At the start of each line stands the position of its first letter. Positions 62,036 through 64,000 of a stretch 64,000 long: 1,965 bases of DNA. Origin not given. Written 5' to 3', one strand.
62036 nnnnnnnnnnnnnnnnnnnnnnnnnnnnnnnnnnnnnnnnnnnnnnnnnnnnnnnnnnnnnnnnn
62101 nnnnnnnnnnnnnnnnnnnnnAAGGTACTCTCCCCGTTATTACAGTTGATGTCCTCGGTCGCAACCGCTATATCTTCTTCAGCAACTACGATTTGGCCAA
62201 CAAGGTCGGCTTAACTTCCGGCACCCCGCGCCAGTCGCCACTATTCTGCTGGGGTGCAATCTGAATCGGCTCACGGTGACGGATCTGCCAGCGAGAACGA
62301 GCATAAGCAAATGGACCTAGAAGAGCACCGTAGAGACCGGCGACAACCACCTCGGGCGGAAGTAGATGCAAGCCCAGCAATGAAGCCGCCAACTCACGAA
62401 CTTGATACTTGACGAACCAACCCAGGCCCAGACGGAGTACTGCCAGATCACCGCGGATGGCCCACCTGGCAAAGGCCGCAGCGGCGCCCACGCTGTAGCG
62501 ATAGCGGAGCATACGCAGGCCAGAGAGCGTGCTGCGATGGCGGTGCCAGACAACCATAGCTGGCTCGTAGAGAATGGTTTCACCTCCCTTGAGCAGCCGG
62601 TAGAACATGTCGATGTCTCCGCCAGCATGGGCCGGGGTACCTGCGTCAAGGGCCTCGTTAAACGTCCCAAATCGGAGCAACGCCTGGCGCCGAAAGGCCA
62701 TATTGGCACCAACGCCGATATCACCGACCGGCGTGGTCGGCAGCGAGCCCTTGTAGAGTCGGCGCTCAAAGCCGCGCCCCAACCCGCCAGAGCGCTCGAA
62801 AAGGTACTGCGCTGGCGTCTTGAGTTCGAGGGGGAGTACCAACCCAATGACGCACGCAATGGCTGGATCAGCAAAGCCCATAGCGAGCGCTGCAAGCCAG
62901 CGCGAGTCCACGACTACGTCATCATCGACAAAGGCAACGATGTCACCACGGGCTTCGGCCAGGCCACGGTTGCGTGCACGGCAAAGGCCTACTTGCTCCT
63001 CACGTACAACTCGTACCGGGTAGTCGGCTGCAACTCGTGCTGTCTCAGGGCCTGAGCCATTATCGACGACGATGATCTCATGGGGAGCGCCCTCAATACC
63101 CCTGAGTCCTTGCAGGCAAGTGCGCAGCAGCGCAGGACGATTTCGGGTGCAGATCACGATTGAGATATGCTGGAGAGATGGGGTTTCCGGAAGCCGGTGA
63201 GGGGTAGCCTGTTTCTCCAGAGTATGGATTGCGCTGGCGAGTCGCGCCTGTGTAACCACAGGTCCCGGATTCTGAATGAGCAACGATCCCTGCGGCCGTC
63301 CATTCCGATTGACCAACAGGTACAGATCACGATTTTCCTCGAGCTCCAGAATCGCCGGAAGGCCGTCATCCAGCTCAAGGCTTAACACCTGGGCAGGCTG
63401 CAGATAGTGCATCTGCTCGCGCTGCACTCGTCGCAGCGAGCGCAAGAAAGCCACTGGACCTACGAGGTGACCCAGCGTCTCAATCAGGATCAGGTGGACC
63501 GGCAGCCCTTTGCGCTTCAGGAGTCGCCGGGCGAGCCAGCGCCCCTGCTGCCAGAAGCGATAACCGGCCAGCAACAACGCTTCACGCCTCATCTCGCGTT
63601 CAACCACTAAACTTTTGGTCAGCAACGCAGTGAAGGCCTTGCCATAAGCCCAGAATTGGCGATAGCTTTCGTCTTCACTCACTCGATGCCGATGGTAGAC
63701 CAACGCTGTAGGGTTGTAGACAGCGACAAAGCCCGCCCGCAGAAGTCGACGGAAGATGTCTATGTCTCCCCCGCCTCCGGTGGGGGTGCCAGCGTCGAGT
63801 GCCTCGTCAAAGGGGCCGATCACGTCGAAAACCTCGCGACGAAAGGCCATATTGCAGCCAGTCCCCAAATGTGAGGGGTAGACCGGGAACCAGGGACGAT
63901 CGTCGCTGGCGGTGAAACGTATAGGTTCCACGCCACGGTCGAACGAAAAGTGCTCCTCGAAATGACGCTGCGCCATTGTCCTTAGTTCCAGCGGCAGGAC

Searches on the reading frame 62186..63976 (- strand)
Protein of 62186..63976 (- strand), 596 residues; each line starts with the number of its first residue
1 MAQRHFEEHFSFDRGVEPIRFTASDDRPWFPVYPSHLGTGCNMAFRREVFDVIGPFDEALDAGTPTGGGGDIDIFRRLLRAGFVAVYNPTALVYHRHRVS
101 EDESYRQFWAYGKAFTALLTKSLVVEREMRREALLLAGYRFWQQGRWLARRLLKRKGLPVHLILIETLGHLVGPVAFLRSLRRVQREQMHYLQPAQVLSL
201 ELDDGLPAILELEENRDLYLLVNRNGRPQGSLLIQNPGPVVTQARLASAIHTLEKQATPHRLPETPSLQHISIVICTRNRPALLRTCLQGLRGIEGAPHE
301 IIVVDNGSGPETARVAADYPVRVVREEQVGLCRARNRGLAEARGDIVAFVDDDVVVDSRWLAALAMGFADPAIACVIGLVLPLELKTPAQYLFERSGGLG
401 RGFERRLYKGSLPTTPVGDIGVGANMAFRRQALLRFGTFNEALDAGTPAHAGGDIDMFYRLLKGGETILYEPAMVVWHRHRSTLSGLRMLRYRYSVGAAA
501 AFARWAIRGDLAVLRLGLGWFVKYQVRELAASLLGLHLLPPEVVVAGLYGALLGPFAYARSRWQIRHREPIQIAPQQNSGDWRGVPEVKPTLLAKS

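Call 6: search_protein_families(library=pfam, proteins=[window:62186-63976:-], max_evalue=0.01)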
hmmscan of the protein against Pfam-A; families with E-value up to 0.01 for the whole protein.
window:62186-63976:- (596 aa): 5 families
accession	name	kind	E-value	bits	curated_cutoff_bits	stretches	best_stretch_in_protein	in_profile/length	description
PF00535.33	Glycos_transf_2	-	5.3e-26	92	23.3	1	272-433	1-164/168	Glycosyl transferase family 2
PF13641.12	Glyco_tranf_2_3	-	6.1e-21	75.9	27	2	271-493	3-226/230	Glycosyltransferase like family 2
PF13632.12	Glyco_trans_2_3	-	2.4e-15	57.3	27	2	346-536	1-175/198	Glycosyl transferase family group 2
PF10111.15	Glyco_tranf_2_2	-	1.2e-10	41.8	27.3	1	299-488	30-229/276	Glycosyltransferase like family 2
PF13506.12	Glyco_transf_21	-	4.6e-09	36.4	21.7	1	337-440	24-121/174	Glycosyl transferase family 21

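Call 7: search_protein_families(library=ncbifam, proteins=[window:62186-63976:-], max_evalue=0.01)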
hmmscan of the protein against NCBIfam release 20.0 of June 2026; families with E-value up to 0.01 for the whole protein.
window:62186-63976:- (596 aa): 18 families
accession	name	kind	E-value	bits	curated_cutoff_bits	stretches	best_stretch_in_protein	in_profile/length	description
TIGR03965.1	mycofact_glyco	equivalog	7.8e-58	196.5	280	2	239-505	43-307/467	mycofactocin biosynthesis glycosyltransferase MftF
NF041875.1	EPS_EpsD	equivalog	2.2e-31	109.4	370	2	271-484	1-213/325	exopolysaccharide biosynthesis glycosyltransferase EpsD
NF038302.1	EPS_HpsE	equivalog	8.8e-19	67.6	300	1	271-479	3-223/307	hormogonium polysaccharide biosynthesis glycosyltransferase HpsE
NF041394.1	GtaseAglG_Halo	equivalog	2.1e-18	66.7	440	1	271-479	3-216/304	glucosyl-dolichyl phosphate glucuronosyltransferase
NF038299.1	EPS_HpsN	equivalog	8.3e-17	61.1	425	1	270-381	2-120/317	hormogonium polysaccharide biosynthesis glycosyltransferase HpsN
NF007482.0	PRK10073.1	equivalog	4.8e-13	48.8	423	1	268-358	5-100/334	glycosyltransferase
TIGR03937.1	PgaC_IcaA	equivalog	6.1e-13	48.5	422.3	1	259-376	35-159/407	poly-beta-1,6-N-acetyl-D-glucosamine synthase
TIGR04283.1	glyco_like_mftF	equivalog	1e-11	44.9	182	1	271-368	1-97/221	TIGR04283 family arsenosugar biosynthesis glycosyltransferase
NF010496.0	PRK13915.1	equivalog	6.8e-08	31.9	262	1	257-355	19-128/307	glucosyl-3-phosphoglycerate synthase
TIGR04242.1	nodulat_NodC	equivalog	2.7e-06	26.6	550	1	258-379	40-167/395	chitooligosaccharide synthase NodC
NF050050.1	ProtGlycPglI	equivalog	4.9e-06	26.1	500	1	270-356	3-96/306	GalNAc(5)-diNAcBac-PP-undecaprenol beta-1,3-glucosyltransferase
NF050819.1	PolSacchBiosHfsG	equivalog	0.00045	19.5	500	1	272-361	15-109/302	polysaccharide biosynthesis protein HfsG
TIGR03472.1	HpnI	equivalog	0.00048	19.1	310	0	340-441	123-220/373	bacteriohopanetetrol glucosamine biosynthesis glycosyltransferase HpnI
TIGR04440.1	glyco_TIGR04440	domain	0.00051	19.9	70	1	271-359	2-97/215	TIGR00180 family glycosyltransferase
NF047683.1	TeichurnBiosyTuaG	equivalog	0.0011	18.7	400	1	270-354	7-97/252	teichuronic acid biosynthesis protein TuaG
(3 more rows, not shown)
